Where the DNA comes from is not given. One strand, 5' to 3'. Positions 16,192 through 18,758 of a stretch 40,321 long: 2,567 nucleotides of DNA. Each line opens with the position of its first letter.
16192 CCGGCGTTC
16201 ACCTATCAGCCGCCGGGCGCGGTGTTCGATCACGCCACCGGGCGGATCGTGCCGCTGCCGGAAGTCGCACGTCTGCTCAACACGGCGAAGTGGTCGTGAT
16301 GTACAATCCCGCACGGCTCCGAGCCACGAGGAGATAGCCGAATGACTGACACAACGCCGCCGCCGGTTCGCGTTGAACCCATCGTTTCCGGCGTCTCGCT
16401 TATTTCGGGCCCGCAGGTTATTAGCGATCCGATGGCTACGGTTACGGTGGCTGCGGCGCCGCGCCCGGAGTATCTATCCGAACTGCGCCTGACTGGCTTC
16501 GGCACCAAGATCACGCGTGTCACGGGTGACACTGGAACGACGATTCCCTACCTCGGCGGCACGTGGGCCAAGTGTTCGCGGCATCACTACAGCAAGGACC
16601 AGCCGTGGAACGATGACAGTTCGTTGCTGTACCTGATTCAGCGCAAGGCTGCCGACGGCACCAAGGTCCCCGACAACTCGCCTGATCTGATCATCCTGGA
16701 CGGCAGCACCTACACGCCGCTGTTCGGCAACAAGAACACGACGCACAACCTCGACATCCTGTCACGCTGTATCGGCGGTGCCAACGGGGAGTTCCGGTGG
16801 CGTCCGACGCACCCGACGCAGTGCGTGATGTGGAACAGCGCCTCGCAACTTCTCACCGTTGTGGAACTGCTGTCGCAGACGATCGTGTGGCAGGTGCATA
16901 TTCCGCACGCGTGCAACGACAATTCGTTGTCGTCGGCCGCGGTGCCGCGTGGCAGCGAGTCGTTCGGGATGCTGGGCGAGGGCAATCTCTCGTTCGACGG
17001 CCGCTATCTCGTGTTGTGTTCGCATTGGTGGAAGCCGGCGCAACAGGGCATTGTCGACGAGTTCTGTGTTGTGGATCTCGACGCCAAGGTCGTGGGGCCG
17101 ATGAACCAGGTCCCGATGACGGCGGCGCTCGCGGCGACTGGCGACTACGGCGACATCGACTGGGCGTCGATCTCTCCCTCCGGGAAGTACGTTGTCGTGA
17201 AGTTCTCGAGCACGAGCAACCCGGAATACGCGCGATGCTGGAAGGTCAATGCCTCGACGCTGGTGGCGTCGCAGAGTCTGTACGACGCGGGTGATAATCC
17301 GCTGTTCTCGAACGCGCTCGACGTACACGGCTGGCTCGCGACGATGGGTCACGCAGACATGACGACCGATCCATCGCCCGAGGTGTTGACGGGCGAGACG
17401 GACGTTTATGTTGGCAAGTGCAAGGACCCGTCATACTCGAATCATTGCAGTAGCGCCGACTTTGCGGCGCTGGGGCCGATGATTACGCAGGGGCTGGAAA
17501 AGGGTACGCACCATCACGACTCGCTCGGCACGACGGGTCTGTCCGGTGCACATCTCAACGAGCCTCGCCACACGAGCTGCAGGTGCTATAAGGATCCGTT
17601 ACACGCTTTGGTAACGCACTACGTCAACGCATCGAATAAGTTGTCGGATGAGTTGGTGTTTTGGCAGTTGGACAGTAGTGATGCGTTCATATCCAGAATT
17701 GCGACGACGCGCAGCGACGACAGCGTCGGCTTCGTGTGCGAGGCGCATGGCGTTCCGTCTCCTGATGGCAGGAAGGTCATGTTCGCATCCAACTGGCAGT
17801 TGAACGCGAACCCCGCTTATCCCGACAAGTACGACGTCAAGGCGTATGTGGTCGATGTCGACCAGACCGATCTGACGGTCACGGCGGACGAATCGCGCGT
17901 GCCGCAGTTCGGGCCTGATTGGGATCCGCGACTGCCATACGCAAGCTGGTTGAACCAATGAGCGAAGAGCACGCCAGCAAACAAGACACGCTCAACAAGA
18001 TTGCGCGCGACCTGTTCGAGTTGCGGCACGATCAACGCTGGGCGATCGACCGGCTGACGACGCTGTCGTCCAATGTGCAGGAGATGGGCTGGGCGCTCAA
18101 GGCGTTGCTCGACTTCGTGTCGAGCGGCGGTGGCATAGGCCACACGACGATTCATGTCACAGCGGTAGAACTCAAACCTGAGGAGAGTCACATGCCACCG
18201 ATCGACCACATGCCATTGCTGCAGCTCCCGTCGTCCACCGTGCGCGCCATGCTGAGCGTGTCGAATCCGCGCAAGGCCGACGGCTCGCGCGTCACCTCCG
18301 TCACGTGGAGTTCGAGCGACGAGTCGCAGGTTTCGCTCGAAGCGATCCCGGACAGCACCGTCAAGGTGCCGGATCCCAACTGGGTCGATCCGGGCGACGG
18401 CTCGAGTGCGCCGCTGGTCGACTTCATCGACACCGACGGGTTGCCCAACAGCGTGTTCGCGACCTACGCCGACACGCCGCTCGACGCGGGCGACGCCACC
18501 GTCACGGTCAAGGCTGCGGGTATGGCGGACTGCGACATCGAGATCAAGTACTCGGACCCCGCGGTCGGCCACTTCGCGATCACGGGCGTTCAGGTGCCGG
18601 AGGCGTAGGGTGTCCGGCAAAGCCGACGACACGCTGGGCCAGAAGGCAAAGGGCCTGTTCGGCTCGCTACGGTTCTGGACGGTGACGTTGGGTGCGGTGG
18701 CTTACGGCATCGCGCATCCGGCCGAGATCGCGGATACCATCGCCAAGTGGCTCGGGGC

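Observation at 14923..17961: Two paralogous cytoplasmic beta-propeller proteins outside the virion module (possible soluble polysaccharide lyases)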

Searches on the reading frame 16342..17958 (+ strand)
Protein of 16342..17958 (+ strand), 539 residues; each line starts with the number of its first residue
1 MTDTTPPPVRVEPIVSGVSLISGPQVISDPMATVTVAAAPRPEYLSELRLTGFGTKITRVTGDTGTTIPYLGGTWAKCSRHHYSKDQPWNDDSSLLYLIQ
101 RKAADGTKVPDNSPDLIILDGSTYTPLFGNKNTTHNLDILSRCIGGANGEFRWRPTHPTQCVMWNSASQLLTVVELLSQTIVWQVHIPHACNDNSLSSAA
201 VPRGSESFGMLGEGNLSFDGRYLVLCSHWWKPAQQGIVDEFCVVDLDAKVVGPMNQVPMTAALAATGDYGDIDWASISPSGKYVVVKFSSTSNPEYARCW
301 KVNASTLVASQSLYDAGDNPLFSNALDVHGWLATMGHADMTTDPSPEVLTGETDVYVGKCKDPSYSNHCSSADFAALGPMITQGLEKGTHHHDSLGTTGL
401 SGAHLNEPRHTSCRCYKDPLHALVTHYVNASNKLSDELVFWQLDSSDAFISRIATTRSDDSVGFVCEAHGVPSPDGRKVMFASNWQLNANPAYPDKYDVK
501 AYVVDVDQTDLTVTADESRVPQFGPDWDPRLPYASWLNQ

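Call 4: search_protein_families(library=pfam, proteins=[window:16342-17958:+], max_evalue=10)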
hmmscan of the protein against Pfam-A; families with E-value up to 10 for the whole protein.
window:16342-17958:+ (539 aa): 2 families
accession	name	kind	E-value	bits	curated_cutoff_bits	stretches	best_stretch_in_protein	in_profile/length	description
PF07676.18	PD40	-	0.028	14.8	20.9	1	473-484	17-28/38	WD40-like Beta Propeller Repeat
PF08459.17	UvrC_RNaseH_dom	-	0.31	11.3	22.3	1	77-122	40-87/159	UvrC RNAse H endonuclease domain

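Call 5: search_protein_families(library=phrogs, proteins=[window:16342-17958:+], max_evalue=1)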
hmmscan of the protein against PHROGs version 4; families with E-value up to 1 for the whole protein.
window:16342-17958:+ (539 aa): 0 families

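Call 35: search_protein_families(library=ncbifam, proteins=[window:16342-17958:+], max_evalue=0.01)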
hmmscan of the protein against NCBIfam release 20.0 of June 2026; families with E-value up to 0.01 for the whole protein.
window:16342-17958:+ (539 aa): 0 families

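Call 36: search_protein_families(library=padloc, proteins=[window:16342-17958:+], max_evalue=0.01)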
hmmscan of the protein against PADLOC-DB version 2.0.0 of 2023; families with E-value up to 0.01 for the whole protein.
window:16342-17958:+ (539 aa): 0 families

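Call 53: predict_structure(alignment_id=A3)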
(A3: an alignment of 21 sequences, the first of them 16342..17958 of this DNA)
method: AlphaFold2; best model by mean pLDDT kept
length: 539 residues; sequences in the alignment: 21
mean_pLDDT: 81.8   pTM: 0.84
mean pLDDT of the five models: 81.8, 80.6, 77.7, 77.0, 76.2
residues with pLDDT >= 90: 247; 70-90: 185; 50-70: 52; < 50: 55
segments of 3 or more residues with pLDDT < 50: 1-3, 6-23, 318-326, 510-524, 537-539
pLDDT, mean of each block of 10 residues (from residue 1): 45 36 63 86 94 92 95 95 92 96 92 93 94 80 80 96 93 96 94 57 72 91 94 89 98 92 79 94 89 78 97 64 47 84 78 89 70 84 87 79 78 92 88 87 73 92 90 96 89 87 79 41 50 49
secondary structure, 60 per line:
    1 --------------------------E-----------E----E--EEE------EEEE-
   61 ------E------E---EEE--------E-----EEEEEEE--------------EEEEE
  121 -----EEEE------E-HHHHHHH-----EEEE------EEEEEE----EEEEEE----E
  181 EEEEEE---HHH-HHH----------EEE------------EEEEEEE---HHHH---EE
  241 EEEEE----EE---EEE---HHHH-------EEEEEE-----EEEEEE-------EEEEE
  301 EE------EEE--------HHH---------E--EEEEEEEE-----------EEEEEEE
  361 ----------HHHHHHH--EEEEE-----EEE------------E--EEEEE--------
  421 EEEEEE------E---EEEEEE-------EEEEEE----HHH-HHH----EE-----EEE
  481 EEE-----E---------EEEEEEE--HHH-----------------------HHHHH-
elements in order: E47-49 E56-59 E78-80 E95-101 E116-120 E126-129 H138-144 E150-153 E160-165 E170-175 E180-186 E207-209 E222-228 H232-235 E239-245 E255-257 H261-264 E272-277 E283-288 E296-302 E309-311 E335-342 E354-360 H371-377 E380-384 E390-392 E408-412 E421-426 E437-442 E450-455 E478-483 E499-505 H534-538

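Call 57: fold_search(model_id=the predicted structure, library=pdb)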
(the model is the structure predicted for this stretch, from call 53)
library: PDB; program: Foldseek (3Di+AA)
matches with E <= 10: 1543; with E <= 0.001: 900
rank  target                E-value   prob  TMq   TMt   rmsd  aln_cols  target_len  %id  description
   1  3c5m_B                7.2e-11  1.00  0.46  0.62   8.8       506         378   11  Crystal structure of oligogalacturonate lyase (VPA0088) from Vibrio parahaemolyticus. Northeast Structural Genomics Co (released 2008-02-26)
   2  3c5m_A                8.1e-11  1.00  0.46  0.62   8.7       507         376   11  Crystal structure of oligogalacturonate lyase (VPA0088) from Vibrio parahaemolyticus. Northeast Structural Genomics Co (released 2008-02-26)
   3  6tv2_A                1.5e-08  1.00  0.33  0.43   9.3       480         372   12  Heme d1 biosynthesis associated Protein NirF (released 2020-04-22)
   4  9n6v_LQ               1.8e-08  1.00  0.38  0.26   9.2       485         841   10  SSU processome maturation and disassembly, State A (released 2025-11-05)
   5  9e2g_2B               2.0e-08  1.00  0.31  0.27  16.8       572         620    9  Cryo-EM structure of 48 nm repeat of microtubule doublet from T. brucei flagellum (released 2025-03-12)
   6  1jju_B                2.2e-08  1.00  0.31  0.44   7.2       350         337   12  Structure of a Quinohemoprotein Amine Dehydrogenase with a Unique Redox Cofactor and Highly Unusual Crosslinking (released 2001-12-12)
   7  5c2v_B                2.6e-08  1.00  0.36  0.50   7.9       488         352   10  Kuenenia stuttgartiensis Hydrazine Synthase (released 2015-10-14)
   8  9n74_LQ               3.2e-08  1.00  0.39  0.27   6.0       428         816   10  SSU processome maturation and disassembly, State H (released 2025-10-29)
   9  6rtd_B                5.0e-08  1.00  0.33  0.36  10.2       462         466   11  Dihydro-heme d1 dehydrogenase NirN in complex with DHE (released 2019-06-19)
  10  6rte_A                5.6e-08  1.00  0.32  0.36  11.3       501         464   11  Dihydro-heme d1 dehydrogenase NirN in complex with DHE (released 2019-06-19)
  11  6rtd_A                6.6e-08  1.00  0.35  0.39  10.2       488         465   11  Dihydro-heme d1 dehydrogenase NirN in complex with DHE (released 2019-06-19)
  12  4gga                  1.2e-07  1.00  0.36  0.54   7.3       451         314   10  Structural Analysis of Human Cdc20 Supports Multi-site Degron Recognition by APC/C (released 2012-11-07)
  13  7mqa_LQ               1.3e-07  1.00  0.37  0.26   6.4       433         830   11  Cryo-EM structure of the human SSU processome, state post-A1 (released 2021-09-22)
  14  6lqs_B1               1.3e-07  1.00  0.19  0.13  19.8       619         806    9  Cryo-EM structure of 90S small subunit preribosomes in transition states (State D) (released 2020-09-16)
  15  4nox                  1.6e-07  1.00  0.30  0.34  11.2       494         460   11  Structure of the nine-bladed beta-propeller of eIF3b (released 2014-09-17)
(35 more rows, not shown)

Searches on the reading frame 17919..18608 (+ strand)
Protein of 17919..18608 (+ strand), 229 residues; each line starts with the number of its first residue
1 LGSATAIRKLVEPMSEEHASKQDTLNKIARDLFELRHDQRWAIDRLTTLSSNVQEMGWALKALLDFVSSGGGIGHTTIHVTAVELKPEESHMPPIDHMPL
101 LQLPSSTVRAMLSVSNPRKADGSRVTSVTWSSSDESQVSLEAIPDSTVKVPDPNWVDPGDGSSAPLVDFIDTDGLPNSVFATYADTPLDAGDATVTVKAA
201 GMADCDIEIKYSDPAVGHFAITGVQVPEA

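Call 13: search_protein_families(library=phrogs, proteins=[window:17919-18608:+], max_evalue=0.001)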
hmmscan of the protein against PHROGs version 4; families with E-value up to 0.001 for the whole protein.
window:17919-18608:+ (229 aa): 0 families

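Call 14: search_protein_families(library=pfam, proteins=[window:17919-18608:+], max_evalue=0.01)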
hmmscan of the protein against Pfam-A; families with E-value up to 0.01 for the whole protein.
window:17919-18608:+ (229 aa): 0 families

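Call 35: search_protein_families(library=ncbifam, proteins=[window:17919-18608:+], max_evalue=0.01)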
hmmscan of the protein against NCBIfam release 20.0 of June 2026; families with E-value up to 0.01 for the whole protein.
window:17919-18608:+ (229 aa): 1 family
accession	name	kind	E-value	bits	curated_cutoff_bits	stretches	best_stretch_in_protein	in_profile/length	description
NF010352.0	PRK13780.1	equivalog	0.0068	16.3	110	0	179-224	5-50/88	phosphocarrier protein HPr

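Call 36: search_protein_families(library=padloc, proteins=[window:17919-18608:+], max_evalue=0.01)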
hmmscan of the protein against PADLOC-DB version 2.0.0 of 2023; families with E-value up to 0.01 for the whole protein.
window:17919-18608:+ (229 aa): 0 families

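Call 83: search_solved_structures(query=window:17958-18605:+, max_evalue=1)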
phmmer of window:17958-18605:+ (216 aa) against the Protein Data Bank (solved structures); distinct sequences matched with E-value up to 1: 8.
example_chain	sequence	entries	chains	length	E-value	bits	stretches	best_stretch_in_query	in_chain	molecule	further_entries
1kkl_H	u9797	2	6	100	0.14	14.9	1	164-211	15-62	PHOSPHOCARRIER PROTEIN HPR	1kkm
2fep_S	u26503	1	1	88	0.14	14.9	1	165-212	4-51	Phosphocarrier protein HPr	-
3oqm_S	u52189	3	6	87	0.17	14.6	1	166-211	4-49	Phosphocarrier protein HPr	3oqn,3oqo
1jem_A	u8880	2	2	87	0.22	14.3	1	166-211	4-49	HISTIDINE CONTAINING PROTEIN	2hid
2hpr_A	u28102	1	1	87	0.23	14.2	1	166-211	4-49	HISTIDINE-CONTAINING PHOSPHOCARRIER PROTEIN HPR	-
1rzr_T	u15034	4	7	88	0.25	14.1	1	165-212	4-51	Phosphocarrier protein HPr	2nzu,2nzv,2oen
1sph_A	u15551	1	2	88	0.33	13.7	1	165-211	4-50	HISTIDINE-CONTAINING PHOSPHOCARRIER PROTEIN HPR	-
3pg0_A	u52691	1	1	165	0.79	12.5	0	96-135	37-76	ThreeFoil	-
